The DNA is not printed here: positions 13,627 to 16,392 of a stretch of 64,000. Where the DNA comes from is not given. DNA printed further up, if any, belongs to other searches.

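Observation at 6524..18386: Seven-gene, 12-kb operon coupling two ABC permease pairs to three giant extracytoplasmic proteins, with no ATPase gene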

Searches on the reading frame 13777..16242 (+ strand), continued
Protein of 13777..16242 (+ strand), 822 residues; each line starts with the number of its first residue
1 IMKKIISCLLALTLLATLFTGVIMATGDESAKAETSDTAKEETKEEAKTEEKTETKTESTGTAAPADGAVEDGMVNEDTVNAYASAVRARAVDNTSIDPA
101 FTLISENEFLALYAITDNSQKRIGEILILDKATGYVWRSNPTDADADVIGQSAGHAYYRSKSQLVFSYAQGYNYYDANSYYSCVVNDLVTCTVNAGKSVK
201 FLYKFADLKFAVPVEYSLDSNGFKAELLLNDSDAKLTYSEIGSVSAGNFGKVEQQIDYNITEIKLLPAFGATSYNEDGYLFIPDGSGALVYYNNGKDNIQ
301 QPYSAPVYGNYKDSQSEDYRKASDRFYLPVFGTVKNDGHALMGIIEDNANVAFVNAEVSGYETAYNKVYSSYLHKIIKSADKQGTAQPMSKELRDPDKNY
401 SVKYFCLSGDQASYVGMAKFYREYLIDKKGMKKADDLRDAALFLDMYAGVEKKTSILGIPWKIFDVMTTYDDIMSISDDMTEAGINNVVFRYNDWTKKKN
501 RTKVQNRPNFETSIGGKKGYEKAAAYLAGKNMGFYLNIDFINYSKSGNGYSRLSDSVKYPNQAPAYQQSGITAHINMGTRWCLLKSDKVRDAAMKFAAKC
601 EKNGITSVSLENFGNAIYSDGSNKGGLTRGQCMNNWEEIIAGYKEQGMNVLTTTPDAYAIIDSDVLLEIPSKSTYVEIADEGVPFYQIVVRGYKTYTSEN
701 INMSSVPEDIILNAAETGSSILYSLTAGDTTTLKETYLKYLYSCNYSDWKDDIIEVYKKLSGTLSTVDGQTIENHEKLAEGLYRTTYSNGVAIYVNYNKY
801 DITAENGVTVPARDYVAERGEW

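Call 60: search_protein_families(library=pfam, proteins=[L061:3768-5069:+, L061:5183-6214:-, L061:8963-11854:+, L061:13823-15157:+, L061:15194-16495:+, L061:16678-18894:+, L085:8888-11740:+, L085:13769-15040:+, L085:15120-16424:+, L085:16591-17898:+], max_evalue=0.0001)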
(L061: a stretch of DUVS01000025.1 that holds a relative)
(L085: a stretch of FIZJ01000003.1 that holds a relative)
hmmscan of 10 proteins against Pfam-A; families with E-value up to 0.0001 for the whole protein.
L061:3768-5069:+ (434 aa): 1 family
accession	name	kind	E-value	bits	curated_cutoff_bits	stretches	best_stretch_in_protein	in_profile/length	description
PF09492.16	Pec_lyase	-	7.8e-94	314.6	22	2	46-261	1-217/292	Pectic acid lyase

L061:5183-6214:- (344 aa): 1 family
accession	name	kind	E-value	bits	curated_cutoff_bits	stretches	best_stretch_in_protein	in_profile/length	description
PF01208.23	URO-D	-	1.2e-24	87.4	23.9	1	116-342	123-345/346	Uroporphyrinogen decarboxylase (URO-D)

L061:8963-11854:+ (964 aa): 1 family
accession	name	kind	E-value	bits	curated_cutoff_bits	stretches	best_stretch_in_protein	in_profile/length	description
PF18952.6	DUF5696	-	2.8e-204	680.5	25.6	1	345-953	20-612/612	Family of unknown function (DUF5696)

L061:13823-15157:+ (445 aa): 1 family
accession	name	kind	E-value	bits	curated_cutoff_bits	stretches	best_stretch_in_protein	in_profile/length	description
PF01547.30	SBP_bac_1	-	1.7e-12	48.4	26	1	63-343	11-295/307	Bacterial extracellular solute-binding protein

L061:15194-16495:+ (434 aa): 2 families
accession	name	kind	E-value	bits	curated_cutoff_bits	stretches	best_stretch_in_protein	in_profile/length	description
PF13204.13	Apiosidase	-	3.7e-113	378.8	26.5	1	9-338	1-319/320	Apiosidase-like, catalytic domain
PF12904.13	Collagen_bind_2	-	1.4e-33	115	22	1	341-432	1-92/92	Putative collagen-binding domain of a collagenase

L061:16678-18894:+ (739 aa): 4 families
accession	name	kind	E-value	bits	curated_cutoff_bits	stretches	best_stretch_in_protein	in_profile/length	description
PF03781.23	FGE-sulfatase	-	3.8e-22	79.6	23.3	1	6-114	3-127/255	Sulfatase-modifying factor enzyme 1-like domain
PF13088.12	BNR_2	-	1.6e-15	57.7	31.4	1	281-569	1-277/277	BNR repeat-like domain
PF07661.19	MORN_2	-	2.3e-09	36.9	29.6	0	640-660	1-21/22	MORN repeat variant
PF02012.26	BNR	-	9.3e-06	25.3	27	0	460-469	2-11/12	BNR/Asp-box repeat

L085:8888-11740:+ (951 aa): 1 family
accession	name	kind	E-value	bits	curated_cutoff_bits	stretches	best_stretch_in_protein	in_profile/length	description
PF18952.6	DUF5696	-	3.5e-173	577.9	25.6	1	290-942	3-612/612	Family of unknown function (DUF5696)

L085:13769-15040:+ (424 aa): 1 family
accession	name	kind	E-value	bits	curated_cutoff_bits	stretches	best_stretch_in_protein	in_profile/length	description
PF01547.30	SBP_bac_1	-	2.5e-07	31.4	26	1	79-343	34-304/307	Bacterial extracellular solute-binding protein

L085:15120-16424:+ (435 aa): 2 families
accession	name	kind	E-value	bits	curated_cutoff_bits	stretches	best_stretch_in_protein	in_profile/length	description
PF01547.30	SBP_bac_1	-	2e-06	28.5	26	1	77-355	23-304/307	Bacterial extracellular solute-binding protein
PF13416.11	SBP_bac_8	-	5.2e-05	23.6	27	0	69-275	3-168/279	Bacterial extracellular solute-binding protein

L085:16591-17898:+ (436 aa): 2 families
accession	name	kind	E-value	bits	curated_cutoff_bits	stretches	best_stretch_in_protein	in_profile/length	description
PF01547.30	SBP_bac_1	-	1.9e-11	44.9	26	1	73-313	18-268/307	Bacterial extracellular solute-binding protein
PF13416.11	SBP_bac_8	-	4.2e-08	33.8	27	1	95-348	32-240/279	Bacterial extracellular solute-binding protein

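Call 89: search_protein_representatives(alignment_id=A1)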
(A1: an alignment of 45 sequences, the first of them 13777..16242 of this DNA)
Query: 45 sequences, 746 profile positions. Proteins with E-value up to 0.001 (for the whole library): 7398; up to 1e-10: 5835; up to 1e-30: 4204. The best 150 are listed.
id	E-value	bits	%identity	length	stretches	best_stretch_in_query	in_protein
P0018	5.4e-262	887.7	-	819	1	4-746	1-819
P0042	5.7e-253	857.9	-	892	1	3-743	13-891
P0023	2.1e-249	846.1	-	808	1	1-745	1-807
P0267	9.7e-246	834.0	-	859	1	4-745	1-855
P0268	9.4e-238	807.6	-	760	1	2-744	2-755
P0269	6.8e-237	804.7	-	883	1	1-745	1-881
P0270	2.9e-236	802.6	-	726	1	42-745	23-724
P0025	1.7e-235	800.1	-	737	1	1-745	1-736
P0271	2.9e-235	799.3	-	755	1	5-742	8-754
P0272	1.2e-233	794.0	-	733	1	42-742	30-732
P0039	7.0e-233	791.4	-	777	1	1-740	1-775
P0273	8.2e-233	791.2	-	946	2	29-744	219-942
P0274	4.6e-232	788.7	-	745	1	45-745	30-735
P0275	8.9e-232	787.8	-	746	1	45-744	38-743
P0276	9.7e-232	787.7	-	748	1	6-745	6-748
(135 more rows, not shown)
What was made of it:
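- The DUF5696 profile finds 7,398 clusters at 50% identity (call 89).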

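Call 92: find_encoding_contigs(protein=P0120, flank=9000, max_places=1)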
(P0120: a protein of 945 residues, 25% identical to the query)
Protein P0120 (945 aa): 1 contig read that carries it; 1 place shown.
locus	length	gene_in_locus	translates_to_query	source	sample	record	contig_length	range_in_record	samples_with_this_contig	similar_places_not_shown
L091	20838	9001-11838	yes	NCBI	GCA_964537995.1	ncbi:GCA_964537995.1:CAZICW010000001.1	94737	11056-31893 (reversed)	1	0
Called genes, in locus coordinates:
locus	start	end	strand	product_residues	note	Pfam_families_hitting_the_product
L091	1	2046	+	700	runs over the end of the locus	PF16403:Bact_surface_Ig-like (faint)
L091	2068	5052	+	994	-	PF01547:SBP_bac_1, PF13416:SBP_bac_8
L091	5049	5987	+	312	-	PF00528:BPD_transp_1 (faint)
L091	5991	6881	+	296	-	PF00528:BPD_transp_1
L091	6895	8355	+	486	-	PF01436:NHL (faint)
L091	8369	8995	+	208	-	PF04893:Yip1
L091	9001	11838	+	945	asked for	PF18952:DUF5696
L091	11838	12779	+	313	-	-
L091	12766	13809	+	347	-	PF00528:BPD_transp_1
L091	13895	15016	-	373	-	PF22020:RlmL_1st, PF02926:THUMP, PF01170:UPF0020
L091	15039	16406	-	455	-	PF01554:MatE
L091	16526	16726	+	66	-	-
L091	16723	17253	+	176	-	PF13398:Peptidase_M50B (weak), PF02163:Peptidase_M50 (weak)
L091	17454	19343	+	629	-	PF19864:Radical_SAM_N2, PF04055:Radical_SAM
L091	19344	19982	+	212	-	PF10105:DUF2344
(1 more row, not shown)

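Call 93: find_encoding_contigs(protein=P0104, flank=9000, max_places=1)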
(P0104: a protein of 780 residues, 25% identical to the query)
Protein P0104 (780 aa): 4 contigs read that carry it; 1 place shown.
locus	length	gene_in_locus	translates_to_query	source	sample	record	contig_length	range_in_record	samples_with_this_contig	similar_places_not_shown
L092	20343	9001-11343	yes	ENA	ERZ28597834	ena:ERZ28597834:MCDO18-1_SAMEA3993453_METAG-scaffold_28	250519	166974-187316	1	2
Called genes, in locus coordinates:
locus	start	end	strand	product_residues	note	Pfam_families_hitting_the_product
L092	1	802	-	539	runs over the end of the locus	PF04616:Glyco_hydro_43, PF05270:AbfB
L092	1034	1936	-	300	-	PF12840:HTH_20 (weak), PF01022:HTH_5, PF01047:MarR (weak), PF08279:HTH_11 (faint), PF21476:PF0610-like_N (faint)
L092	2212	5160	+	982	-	PF01547:SBP_bac_1, PF13416:SBP_bac_8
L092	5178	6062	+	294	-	PF00528:BPD_transp_1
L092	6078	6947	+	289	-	PF00528:BPD_transp_1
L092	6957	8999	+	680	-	PF01436:NHL (faint), PF00515:TPR_1 (faint), PF04893:Yip1 (weak)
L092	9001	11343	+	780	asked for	PF18952:DUF5696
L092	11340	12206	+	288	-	PF00528:BPD_transp_1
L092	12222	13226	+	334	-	PF00528:BPD_transp_1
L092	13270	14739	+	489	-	PF01547:SBP_bac_1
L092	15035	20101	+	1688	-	-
